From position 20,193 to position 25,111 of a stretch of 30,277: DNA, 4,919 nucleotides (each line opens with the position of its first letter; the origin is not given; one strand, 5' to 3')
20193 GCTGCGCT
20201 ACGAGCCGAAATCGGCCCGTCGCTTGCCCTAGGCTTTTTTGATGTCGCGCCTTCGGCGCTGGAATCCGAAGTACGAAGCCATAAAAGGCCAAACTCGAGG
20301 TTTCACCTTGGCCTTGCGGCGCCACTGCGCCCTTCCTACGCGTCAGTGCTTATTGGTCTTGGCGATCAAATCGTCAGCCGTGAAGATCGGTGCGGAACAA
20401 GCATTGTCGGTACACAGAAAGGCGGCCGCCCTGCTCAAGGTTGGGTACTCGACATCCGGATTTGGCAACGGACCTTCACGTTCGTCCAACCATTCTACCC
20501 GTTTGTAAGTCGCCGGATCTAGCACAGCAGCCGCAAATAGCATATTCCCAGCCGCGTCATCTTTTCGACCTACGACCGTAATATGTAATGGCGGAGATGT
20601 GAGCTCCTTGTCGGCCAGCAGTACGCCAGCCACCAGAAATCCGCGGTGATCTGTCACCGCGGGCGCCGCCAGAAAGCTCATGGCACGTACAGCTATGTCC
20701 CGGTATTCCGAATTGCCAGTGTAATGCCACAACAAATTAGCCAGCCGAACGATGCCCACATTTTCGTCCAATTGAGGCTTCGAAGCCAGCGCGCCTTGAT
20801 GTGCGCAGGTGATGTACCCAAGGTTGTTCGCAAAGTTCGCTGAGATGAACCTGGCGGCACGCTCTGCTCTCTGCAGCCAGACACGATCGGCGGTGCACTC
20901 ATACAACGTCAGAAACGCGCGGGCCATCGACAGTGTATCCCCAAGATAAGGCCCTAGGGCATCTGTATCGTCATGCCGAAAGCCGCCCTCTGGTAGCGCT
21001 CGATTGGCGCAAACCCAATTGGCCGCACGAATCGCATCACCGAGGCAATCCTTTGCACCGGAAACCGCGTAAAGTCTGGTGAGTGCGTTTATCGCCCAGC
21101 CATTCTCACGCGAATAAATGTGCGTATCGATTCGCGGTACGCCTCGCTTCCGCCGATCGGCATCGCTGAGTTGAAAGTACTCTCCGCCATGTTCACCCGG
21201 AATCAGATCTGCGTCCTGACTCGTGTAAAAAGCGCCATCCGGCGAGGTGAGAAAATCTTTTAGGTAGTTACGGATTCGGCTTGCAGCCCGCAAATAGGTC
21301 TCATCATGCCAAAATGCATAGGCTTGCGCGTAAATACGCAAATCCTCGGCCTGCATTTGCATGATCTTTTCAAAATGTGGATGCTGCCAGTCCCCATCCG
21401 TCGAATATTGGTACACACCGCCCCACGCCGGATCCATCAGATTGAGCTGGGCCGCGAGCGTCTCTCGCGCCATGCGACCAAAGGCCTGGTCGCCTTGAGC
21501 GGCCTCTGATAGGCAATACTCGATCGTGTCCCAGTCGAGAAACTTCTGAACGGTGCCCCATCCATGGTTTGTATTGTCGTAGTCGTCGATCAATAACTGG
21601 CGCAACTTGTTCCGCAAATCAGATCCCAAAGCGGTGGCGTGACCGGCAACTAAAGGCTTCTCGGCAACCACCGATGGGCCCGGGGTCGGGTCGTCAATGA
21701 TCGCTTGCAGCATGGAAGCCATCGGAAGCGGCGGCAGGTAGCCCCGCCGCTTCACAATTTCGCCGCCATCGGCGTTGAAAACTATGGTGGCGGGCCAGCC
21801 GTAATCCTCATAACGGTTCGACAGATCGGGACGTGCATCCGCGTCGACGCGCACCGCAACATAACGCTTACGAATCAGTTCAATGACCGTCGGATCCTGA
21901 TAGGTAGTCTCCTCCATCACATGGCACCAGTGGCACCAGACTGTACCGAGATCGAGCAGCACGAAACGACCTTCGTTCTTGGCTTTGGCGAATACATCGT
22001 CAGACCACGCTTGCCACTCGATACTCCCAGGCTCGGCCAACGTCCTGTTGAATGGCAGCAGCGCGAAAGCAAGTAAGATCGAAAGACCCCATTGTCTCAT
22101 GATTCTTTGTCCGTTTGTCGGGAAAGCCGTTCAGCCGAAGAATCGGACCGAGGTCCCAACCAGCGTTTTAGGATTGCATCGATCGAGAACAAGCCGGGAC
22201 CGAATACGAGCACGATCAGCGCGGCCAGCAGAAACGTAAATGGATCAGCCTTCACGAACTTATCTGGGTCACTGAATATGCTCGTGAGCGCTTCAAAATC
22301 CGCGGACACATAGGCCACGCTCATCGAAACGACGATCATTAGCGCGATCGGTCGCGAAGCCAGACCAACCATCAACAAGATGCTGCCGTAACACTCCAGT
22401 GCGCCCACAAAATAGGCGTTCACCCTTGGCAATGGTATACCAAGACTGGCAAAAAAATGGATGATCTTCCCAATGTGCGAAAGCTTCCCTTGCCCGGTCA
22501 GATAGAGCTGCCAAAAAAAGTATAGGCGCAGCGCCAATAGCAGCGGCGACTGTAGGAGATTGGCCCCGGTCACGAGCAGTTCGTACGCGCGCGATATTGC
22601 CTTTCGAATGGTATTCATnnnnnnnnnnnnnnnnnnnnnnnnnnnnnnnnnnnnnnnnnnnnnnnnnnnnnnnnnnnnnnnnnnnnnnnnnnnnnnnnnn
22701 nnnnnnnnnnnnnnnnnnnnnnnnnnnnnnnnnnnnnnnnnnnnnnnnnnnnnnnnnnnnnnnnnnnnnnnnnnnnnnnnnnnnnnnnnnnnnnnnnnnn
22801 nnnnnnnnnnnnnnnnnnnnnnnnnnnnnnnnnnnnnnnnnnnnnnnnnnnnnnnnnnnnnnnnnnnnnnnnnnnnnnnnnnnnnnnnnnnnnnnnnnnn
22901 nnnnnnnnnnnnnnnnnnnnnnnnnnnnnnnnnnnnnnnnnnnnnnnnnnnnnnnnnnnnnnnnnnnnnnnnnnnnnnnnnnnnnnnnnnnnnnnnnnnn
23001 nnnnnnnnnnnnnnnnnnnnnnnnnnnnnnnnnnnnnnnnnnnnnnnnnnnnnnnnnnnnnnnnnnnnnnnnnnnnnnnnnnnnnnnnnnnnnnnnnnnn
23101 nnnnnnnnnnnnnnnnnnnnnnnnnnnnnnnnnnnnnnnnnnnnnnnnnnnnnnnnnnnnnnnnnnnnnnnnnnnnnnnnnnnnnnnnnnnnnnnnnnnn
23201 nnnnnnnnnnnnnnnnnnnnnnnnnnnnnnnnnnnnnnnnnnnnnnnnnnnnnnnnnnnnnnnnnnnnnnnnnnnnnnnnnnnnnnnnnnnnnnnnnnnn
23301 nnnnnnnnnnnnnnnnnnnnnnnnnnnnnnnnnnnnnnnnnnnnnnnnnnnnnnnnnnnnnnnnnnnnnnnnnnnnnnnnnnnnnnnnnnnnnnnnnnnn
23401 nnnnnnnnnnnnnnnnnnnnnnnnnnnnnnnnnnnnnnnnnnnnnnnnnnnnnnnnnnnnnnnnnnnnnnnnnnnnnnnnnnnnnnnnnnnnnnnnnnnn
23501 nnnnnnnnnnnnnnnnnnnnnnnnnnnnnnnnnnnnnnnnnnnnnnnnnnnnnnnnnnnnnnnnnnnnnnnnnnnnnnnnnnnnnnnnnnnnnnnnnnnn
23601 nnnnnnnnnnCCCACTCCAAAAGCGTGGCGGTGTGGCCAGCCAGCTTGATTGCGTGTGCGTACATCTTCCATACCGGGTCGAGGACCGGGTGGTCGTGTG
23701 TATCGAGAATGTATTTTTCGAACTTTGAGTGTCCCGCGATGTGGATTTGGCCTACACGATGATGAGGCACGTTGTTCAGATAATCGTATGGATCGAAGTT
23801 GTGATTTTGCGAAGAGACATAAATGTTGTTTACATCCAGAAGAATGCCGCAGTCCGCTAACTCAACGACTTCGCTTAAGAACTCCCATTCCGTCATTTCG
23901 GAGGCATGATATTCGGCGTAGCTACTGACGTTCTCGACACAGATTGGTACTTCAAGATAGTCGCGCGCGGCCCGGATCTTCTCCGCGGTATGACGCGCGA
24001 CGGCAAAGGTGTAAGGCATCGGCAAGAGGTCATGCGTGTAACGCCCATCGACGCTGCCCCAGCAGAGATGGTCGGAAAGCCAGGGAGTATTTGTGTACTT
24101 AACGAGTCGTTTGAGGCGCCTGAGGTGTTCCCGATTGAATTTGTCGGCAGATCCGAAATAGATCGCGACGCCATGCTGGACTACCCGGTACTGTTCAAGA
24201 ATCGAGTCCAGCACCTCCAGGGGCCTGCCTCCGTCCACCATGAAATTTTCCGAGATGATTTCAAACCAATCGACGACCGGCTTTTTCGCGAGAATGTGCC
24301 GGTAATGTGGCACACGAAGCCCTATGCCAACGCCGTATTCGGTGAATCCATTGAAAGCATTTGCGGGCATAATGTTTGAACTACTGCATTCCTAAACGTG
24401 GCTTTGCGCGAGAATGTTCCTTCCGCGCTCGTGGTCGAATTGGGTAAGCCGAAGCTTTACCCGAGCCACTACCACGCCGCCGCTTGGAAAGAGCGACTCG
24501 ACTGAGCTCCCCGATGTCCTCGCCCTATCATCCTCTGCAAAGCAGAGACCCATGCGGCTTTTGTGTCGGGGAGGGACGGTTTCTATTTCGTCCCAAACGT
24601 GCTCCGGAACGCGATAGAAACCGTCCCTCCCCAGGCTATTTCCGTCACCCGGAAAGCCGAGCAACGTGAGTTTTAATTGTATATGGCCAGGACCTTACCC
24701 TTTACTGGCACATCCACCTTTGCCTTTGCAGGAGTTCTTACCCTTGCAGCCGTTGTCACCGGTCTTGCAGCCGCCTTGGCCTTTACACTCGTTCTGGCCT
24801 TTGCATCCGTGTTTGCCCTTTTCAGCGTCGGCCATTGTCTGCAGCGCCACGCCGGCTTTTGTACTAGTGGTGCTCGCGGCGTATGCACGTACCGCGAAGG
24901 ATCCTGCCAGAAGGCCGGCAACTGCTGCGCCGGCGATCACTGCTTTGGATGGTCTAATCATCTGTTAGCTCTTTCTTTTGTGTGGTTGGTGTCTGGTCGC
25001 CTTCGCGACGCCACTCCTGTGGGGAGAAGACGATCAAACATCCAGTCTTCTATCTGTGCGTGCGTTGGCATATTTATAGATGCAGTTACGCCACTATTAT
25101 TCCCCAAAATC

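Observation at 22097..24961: Bufferin-like MNIO RiPP with a tandem-repeat 6-Cys precursor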

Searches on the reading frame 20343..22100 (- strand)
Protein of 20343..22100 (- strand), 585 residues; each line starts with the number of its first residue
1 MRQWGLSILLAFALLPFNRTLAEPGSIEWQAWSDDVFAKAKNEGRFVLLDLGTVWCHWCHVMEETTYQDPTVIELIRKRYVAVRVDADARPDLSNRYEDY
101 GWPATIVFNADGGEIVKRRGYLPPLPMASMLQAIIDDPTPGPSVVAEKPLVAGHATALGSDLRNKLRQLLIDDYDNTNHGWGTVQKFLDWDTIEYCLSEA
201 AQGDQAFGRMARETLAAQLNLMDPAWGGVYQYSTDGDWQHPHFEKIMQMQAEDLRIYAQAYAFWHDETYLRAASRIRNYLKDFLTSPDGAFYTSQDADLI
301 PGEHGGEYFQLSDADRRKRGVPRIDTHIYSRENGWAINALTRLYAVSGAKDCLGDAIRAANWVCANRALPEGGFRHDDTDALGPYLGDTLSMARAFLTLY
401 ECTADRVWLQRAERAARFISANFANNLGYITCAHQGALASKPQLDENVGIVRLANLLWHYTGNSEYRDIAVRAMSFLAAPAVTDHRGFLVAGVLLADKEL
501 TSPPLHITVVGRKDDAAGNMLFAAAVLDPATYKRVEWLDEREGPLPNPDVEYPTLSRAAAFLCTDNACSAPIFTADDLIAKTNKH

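Call 3: search_protein_families(library=pfam, proteins=[window:20343-22100:-], max_evalue=0.01)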
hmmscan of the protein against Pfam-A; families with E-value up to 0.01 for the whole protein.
window:20343-22100:- (585 aa): 7 families
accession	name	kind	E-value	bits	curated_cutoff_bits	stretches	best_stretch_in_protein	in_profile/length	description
PF03190.21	Thioredox_DsbH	-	1.6e-25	90.4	27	1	26-126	19-126/163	Protein of unknown function, DUF255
PF13899.12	Thioredoxin_7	-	2.7e-13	50.3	27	1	28-110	1-83/83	Thioredoxin-like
PF13098.12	Thioredoxin_2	-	7.6e-07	29.9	27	1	40-126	1-99/104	Thioredoxin-like domain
PF06662.19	C5-epim_C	-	0.00025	21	23.3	0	250-281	31-62/188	D-glucuronyl C5-epimerase C-terminus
PF07221.17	GlcNAc_2-epim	-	0.00091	19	23.4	0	391-430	144-183/347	N-acylglucosamine 2-epimerase (GlcNAc 2-epimerase)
PF03663.20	Glyco_hydro_76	-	0.003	17.6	25.9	0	333-426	156-258/366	Glycosyl hydrolase family 76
PF07944.18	Beta-AFase-like_GH127_cat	-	0.0087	15.5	24.9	0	336-472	130-253/376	Beta-L-arabinofuranosidase, GH127 catalytic domain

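Call 4: search_protein_families(library=ncbifam, proteins=[window:20343-22100:-], max_evalue=0.01)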
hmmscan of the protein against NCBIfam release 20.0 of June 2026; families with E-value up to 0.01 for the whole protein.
window:20343-22100:- (585 aa): 4 families
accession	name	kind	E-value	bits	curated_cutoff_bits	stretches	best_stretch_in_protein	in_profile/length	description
NF045694.1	seleno_TsoB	exception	7.5e-14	50.7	805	1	9-126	439-563/572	rhodanese/DsbD fusion-like selenoprotein TsoB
NF001419.0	PRK00293.1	subfamily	1.6e-08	33.6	330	1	34-123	467-561/574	protein-disulfide reductase DsbD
NF043050.1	DisulfRedDsbH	equivalog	1.6e-05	25.1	190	1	24-104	40-131/166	disulfide reductase DsbH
TIGR01068.1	thioredoxin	equivalog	0.004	17.3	96.8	1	39-132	8-98/101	thioredoxin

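Call 33: find_encoding_contigs(protein=window:20343-22100:-, flank=8000, max_places=6)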
Protein window:20343-22100:- (585 aa): no gene with exactly this product is on record in the collection.

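Call 45: search_solved_structures(query=window:20343-22100:-, max_evalue=0.001)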
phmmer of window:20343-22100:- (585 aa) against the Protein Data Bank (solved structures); distinct sequences matched with E-value up to 0.001: 5.
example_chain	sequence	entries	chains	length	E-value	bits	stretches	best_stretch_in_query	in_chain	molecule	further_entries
7tkv_A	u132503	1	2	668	8.5e-23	84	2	26-113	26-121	Thioredox_DsbH domain-containing protein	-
3ira_A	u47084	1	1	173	3.1e-15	59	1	26-99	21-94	Conserved protein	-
7asw_A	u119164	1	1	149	1.5e-06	30.3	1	45-147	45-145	Thioredoxin-related protein CITRX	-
2kuc_A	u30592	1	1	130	5.5e-05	25.2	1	34-118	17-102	Putative disulphide-isomerase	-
2lst_A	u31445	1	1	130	0.00015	23.8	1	26-108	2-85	Thioredoxin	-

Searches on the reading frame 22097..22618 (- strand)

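Call 3: search_protein_families(library=pfam, proteins=[window:22097-22618:-], max_evalue=0.01)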
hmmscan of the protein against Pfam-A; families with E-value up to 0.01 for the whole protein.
window:22097-22618:- (173 aa): 1 family
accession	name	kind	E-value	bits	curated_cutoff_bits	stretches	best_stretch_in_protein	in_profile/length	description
PF07681.17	DoxX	-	4.2e-15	56.6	23.6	1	26-105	1-82/85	DoxX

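Call 4: search_protein_families(library=ncbifam, proteins=[window:22097-22618:-], max_evalue=0.01)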
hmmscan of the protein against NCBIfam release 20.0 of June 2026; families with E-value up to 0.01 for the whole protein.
window:22097-22618:- (173 aa): 2 families
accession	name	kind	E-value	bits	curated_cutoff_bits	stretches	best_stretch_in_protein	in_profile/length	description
NF050144.1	matur_HvfX_fam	equivalog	6.7e-16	58.9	80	1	27-110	4-91/165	HvfX family Cu-binding RiPP maturation protein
NF007183.0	PRK09614.1-2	subfamily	0.0093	15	320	0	34-54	174-194/327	ribonucleotide-diphosphate reductase subunit beta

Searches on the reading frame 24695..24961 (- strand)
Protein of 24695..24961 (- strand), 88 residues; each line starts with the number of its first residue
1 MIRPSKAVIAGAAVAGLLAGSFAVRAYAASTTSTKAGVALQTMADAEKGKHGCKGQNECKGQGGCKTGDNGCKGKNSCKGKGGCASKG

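Call 3: search_protein_families(library=pfam, proteins=[window:24695-24961:-], max_evalue=0.01)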
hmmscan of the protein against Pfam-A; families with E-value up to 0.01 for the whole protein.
window:24695-24961:- (88 aa): 0 families

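Call 4: search_protein_families(library=ncbifam, proteins=[window:24695-24961:-], max_evalue=0.01)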
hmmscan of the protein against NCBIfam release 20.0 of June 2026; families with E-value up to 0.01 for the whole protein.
window:24695-24961:- (88 aa): 1 family
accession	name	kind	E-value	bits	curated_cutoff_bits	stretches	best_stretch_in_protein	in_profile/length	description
NF050166.1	Cu_RiPP_BufA2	equivalog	1.8e-09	37.7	60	1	26-82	5-62/79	BufA2 family periplasmic bufferin-type metallophore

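Call 11: find_homologous_proteins(query=window:24695-24961:-, max_evalue=0.01)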
Query window:24695-24961:- (88 aa): 5368 proteins with E <= 0.01 among 5552 candidates; the best 120 are listed.
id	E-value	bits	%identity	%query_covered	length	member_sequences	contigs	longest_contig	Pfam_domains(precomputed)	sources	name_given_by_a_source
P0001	1.4e-46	174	98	100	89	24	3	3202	-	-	-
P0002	1.2e-45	171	98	98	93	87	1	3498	-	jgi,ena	jgi:hypothetical protein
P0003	2.4e-45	170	97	98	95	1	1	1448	-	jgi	jgi:hypothetical protein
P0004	6.3e-45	169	94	99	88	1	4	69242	-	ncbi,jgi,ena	jgi:hypothetical protein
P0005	8.5e-45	168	95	98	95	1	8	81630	-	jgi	jgi:hypothetical protein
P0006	2.1e-44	167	94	99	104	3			-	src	-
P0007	4.0e-44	166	94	98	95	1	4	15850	-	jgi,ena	jgi:hypothetical protein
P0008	2.2e-43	164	92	100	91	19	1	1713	-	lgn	-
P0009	3.5e-43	163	91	99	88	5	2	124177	-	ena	-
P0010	4.9e-43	163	92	99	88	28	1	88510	-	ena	-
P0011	6.1e-43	162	93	98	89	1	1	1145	-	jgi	jgi:hypothetical protein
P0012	8.0e-43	162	94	95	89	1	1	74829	-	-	-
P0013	8.6e-43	162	92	98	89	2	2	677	-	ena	-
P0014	1.1e-42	162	90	100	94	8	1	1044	-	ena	-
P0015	1.2e-42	162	92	95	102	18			-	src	-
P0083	7.1e-36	140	77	94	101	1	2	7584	PF24646.3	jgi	jgi:hypothetical protein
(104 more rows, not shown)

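Call 15: search_protein_families(library=pfam, proteins=[window:24695-24961:-, P0083], max_evalue=10)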
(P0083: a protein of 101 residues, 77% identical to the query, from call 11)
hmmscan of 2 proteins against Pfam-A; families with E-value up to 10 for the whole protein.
window:24695-24961:- (88 aa): 2 families
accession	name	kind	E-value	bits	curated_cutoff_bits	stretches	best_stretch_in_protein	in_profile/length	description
PF24646.2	DUF7640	-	0.024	15.3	28.1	1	5-82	12-88/121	Domain of unknown function (DUF7640)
PF23416.1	DUF7107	-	5.5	7.9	24.6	1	46-68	22-44/48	Domain of unknown function (DUF7107)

P0083 (101 aa): 1 family
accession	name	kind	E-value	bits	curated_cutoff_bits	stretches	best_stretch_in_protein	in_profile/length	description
PF24646.2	DUF7640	-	1.4e-05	25.8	28.1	1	43-99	31-88/121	Domain of unknown function (DUF7640)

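Call 25: search_protein_representatives(protein=window:24695-24961:-)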
Query: 88 residues. Proteins with E-value up to 0.001 (for the whole library): 1426; up to 1e-10: 561; up to 1e-30: 12. The best 150 are listed.
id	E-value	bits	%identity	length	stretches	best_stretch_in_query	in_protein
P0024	2.9e-41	155.5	92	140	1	1-88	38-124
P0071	3.2e-37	142.6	79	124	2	1-85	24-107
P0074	5.2e-37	141.9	86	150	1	1-88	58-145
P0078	9.0e-37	141.1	82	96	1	3-88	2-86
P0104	2.1e-34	133.6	92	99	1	1-76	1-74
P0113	3.7e-34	132.8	86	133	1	1-80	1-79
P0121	6.5e-34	132.0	69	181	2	33-86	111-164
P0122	1.1e-33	131.3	81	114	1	3-88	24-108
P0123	4.9e-33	129.2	72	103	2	3-85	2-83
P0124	3.7e-32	126.4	79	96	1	1-88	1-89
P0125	1.5e-31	124.4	71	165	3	42-87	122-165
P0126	4.9e-31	122.9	71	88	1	3-86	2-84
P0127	4.7e-30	119.7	58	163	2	7-85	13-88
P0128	5.7e-30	119.4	58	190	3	9-86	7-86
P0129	2.4e-27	111.1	56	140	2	11-88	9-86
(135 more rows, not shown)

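Call 28: search_dna_similar(query=window:24695-24961:-, collection=plasmids, mode=protein, max_evalue=0.001, max_rows=15)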
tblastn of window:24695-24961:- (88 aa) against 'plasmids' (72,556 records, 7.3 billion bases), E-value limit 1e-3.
No match.
